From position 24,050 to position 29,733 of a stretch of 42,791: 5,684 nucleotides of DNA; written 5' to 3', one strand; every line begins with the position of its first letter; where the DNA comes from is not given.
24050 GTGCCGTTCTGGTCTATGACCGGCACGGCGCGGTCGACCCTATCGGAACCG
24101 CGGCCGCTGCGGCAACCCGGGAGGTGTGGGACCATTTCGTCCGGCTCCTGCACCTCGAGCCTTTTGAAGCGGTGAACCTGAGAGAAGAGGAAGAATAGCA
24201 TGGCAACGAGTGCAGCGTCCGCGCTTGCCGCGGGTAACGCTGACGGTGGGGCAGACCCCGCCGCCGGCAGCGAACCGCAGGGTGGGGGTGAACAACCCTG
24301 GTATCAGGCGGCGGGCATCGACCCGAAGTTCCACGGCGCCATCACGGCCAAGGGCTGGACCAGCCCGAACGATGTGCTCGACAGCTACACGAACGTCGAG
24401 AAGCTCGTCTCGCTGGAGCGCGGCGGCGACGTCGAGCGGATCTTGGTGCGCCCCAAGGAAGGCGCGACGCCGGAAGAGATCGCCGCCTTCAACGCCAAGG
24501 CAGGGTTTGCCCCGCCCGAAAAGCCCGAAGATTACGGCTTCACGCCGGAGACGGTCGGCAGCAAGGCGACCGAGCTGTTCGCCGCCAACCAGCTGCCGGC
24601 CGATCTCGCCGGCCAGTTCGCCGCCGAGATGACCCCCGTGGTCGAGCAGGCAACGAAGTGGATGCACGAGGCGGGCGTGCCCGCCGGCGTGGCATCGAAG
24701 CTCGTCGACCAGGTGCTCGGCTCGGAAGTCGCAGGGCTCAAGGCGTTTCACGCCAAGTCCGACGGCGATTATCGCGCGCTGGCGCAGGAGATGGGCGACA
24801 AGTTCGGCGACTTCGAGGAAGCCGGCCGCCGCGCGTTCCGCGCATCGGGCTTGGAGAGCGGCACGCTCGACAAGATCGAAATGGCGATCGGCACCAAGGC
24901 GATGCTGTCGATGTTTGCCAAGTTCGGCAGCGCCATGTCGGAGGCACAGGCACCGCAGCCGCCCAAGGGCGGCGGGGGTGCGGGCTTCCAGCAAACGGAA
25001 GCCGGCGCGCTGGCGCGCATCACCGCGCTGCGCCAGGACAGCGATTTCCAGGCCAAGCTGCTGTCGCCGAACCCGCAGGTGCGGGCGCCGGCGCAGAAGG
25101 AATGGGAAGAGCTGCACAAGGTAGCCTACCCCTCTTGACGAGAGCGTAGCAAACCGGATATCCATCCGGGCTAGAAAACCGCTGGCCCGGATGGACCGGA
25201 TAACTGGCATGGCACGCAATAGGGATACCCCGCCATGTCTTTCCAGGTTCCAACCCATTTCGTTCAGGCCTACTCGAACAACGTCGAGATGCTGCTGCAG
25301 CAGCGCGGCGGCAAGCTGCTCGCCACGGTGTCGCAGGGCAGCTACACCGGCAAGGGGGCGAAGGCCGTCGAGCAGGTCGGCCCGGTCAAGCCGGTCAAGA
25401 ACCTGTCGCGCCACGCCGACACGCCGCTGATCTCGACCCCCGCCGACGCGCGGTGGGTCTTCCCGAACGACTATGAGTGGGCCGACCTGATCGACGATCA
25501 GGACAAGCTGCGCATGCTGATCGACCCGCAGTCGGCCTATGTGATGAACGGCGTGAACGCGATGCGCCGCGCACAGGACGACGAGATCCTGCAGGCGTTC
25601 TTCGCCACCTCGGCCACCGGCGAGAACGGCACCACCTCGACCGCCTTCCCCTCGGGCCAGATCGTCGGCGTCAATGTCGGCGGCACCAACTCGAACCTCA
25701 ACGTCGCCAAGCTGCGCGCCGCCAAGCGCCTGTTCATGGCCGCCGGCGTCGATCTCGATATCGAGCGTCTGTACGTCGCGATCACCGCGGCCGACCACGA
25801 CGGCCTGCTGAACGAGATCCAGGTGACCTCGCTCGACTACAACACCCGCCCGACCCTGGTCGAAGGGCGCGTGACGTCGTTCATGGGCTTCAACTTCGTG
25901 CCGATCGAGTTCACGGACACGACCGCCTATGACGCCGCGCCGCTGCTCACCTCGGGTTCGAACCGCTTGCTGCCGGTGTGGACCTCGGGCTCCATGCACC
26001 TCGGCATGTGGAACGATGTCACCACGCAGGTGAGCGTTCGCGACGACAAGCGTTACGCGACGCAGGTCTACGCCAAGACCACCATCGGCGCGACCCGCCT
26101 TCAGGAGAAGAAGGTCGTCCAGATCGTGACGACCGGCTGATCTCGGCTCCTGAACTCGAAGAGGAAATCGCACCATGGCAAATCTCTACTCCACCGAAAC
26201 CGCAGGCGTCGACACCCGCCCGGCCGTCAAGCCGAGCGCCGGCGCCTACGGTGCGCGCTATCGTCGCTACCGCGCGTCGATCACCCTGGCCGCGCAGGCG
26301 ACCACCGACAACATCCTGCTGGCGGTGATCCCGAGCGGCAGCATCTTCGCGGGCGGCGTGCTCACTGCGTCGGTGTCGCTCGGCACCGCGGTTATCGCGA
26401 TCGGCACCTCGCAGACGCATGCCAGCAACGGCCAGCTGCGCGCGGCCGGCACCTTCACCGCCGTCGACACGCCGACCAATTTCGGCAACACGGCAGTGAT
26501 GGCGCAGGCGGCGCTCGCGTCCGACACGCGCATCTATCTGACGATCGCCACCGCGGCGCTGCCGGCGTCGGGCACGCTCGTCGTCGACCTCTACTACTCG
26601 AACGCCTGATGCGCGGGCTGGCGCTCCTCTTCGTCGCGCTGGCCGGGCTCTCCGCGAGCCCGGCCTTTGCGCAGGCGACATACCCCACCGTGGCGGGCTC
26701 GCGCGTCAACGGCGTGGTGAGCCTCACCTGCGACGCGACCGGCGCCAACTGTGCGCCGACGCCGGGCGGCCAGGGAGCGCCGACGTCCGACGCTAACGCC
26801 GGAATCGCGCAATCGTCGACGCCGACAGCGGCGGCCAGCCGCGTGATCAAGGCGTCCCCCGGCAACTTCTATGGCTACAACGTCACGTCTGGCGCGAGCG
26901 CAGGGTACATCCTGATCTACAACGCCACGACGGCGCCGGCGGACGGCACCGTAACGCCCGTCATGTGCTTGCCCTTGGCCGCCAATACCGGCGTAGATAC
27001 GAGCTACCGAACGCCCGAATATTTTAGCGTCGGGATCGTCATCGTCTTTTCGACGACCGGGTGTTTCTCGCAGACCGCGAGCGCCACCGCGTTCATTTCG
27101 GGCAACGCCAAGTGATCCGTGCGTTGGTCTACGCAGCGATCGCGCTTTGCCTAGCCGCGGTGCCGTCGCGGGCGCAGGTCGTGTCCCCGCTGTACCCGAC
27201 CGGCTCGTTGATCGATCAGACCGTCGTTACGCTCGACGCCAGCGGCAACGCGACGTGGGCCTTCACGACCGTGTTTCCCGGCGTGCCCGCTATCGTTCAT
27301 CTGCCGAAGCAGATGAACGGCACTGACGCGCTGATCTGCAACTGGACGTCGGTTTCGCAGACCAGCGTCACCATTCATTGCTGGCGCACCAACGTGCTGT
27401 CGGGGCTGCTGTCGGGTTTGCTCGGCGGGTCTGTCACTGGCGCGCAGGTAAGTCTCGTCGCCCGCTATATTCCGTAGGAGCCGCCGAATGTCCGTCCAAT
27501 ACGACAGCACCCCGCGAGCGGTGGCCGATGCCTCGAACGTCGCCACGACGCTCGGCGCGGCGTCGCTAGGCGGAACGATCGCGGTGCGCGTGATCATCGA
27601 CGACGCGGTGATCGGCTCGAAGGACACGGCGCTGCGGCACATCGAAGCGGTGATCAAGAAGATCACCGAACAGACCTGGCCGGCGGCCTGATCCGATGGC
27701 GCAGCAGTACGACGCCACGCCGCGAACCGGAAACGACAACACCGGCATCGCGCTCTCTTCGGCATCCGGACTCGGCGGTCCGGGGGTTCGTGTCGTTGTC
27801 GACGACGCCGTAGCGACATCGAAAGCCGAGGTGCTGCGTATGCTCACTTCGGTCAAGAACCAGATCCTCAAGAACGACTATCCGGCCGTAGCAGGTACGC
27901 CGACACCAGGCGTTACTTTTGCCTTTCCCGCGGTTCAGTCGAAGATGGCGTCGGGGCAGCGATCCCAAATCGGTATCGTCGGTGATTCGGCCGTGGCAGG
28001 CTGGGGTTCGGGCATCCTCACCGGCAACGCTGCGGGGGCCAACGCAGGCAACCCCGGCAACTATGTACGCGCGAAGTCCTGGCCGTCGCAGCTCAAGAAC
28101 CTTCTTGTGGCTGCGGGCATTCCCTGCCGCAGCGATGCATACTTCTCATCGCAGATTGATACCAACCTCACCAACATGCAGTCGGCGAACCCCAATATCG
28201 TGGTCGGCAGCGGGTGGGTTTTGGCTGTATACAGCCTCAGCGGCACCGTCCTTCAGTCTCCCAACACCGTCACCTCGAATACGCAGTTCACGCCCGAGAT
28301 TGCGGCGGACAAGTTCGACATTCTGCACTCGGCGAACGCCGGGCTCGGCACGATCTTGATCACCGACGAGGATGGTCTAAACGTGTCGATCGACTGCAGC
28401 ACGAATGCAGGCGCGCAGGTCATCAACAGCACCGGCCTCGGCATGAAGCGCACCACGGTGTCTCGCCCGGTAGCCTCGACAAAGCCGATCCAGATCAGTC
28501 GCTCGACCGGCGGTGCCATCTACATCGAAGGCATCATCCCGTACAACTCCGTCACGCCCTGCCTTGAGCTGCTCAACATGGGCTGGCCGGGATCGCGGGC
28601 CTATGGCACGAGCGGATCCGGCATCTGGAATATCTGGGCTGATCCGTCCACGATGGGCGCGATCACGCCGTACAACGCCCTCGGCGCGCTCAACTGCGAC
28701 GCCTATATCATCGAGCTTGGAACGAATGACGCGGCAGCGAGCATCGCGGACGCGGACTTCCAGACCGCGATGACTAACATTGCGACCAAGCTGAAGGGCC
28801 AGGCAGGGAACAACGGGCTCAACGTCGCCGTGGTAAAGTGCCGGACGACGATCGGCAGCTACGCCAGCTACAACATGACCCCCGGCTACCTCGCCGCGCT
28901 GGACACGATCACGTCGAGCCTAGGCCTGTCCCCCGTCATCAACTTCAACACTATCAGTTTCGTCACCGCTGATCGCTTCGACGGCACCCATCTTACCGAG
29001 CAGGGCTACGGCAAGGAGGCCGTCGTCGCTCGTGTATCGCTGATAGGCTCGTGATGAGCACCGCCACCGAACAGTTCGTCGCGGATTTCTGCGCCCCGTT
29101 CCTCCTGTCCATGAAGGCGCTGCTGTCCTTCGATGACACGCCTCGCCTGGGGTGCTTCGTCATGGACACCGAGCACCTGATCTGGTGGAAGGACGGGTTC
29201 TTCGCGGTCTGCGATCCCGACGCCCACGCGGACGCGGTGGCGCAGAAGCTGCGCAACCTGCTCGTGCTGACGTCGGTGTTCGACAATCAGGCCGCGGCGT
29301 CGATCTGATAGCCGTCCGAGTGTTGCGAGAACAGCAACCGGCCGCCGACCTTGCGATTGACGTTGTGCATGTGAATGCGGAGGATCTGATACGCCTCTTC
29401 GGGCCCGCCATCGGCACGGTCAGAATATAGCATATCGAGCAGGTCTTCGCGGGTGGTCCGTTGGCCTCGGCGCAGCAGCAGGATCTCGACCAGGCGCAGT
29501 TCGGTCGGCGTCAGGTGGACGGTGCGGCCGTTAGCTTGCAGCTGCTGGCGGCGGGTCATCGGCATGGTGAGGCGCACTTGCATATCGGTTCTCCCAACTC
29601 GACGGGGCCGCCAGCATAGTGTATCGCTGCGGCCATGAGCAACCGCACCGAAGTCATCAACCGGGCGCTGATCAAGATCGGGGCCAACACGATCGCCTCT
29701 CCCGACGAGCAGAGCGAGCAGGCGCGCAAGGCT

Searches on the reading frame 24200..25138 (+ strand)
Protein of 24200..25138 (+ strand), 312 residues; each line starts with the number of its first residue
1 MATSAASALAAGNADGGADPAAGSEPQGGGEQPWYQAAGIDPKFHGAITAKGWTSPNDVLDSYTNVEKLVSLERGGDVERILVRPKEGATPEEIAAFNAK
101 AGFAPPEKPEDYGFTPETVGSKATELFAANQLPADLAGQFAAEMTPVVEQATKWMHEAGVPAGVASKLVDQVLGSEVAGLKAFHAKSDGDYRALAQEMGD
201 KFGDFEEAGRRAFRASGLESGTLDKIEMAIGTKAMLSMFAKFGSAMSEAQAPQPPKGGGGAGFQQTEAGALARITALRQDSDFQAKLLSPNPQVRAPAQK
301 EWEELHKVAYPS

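Call 22: search_protein_families(library=phrogs, proteins=[window:24200-25138:+], max_evalue=0.001)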
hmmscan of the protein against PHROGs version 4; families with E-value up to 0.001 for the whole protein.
window:24200-25138:+ (312 aa): 2 families
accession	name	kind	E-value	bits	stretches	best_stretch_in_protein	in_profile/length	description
phrog_3742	-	unknown function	5.3e-18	67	1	14-272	16-251/287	-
phrog_18242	-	other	4.3e-05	24.6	1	148-259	78-193/238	protease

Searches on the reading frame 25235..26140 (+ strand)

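Call 22: search_protein_families(library=phrogs, proteins=[window:25235-26140:+], max_evalue=0.001)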
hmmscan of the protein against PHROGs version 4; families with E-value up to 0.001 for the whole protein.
window:25235-26140:+ (301 aa): 1 family
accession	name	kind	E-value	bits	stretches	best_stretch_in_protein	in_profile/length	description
phrog_3437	-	head and packaging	3e-77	260.7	1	1-298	3-290/294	major head protein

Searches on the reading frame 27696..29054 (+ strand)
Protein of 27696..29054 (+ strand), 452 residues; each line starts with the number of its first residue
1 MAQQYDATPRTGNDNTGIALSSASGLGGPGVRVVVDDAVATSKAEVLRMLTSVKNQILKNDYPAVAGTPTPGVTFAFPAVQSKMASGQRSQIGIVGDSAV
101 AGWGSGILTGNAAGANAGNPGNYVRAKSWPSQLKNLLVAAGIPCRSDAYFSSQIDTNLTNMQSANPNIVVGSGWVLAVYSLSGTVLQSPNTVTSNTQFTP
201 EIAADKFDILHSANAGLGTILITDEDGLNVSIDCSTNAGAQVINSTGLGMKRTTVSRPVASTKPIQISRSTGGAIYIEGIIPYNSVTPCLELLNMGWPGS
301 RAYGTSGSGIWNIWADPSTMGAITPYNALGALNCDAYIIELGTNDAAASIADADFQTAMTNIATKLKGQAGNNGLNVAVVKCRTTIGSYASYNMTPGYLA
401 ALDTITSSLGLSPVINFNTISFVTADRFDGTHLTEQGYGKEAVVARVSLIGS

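Call 22: search_protein_families(library=phrogs, proteins=[window:27696-29054:+], max_evalue=0.001)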
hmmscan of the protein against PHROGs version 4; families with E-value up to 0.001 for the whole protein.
window:27696-29054:+ (452 aa): 0 families

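Call 38: search_protein_families(library=pfam, proteins=[window:27696-29054:+], max_evalue=0.1)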
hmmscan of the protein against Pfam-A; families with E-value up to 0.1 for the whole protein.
window:27696-29054:+ (452 aa): 2 families
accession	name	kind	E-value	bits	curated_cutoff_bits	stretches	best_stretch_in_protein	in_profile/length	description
PF13472.12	Lipase_GDSL_2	-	3.3e-07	31.4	32.9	1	304-438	40-176/178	GDSL-like Lipase/Acylhydrolase family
PF00657.28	Lipase_GDSL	-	0.0014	19.2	23.6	0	333-438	76-201/208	GDSL-like Lipase/Acylhydrolase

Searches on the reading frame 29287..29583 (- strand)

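Call 13: search_protein_families(library=pfam, proteins=[window:29287-29583:-], max_evalue=0.01)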
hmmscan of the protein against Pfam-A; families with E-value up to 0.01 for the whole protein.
window:29287-29583:- (98 aa): 1 family
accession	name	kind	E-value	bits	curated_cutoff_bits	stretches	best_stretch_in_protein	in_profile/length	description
PF00486.34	Trans_reg_C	-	1.2e-07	32.1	26.2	1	19-92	1-75/77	Transcriptional regulatory protein, C terminal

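Call 21: search_protein_families(library=phrogs, proteins=[window:29287-29583:-], max_evalue=0.01)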
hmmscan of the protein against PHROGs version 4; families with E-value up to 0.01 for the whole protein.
window:29287-29583:- (98 aa): 1 family
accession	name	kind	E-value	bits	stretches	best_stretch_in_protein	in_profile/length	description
phrog_731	-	unknown function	5.3e-07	30.2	1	10-81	139-206/227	-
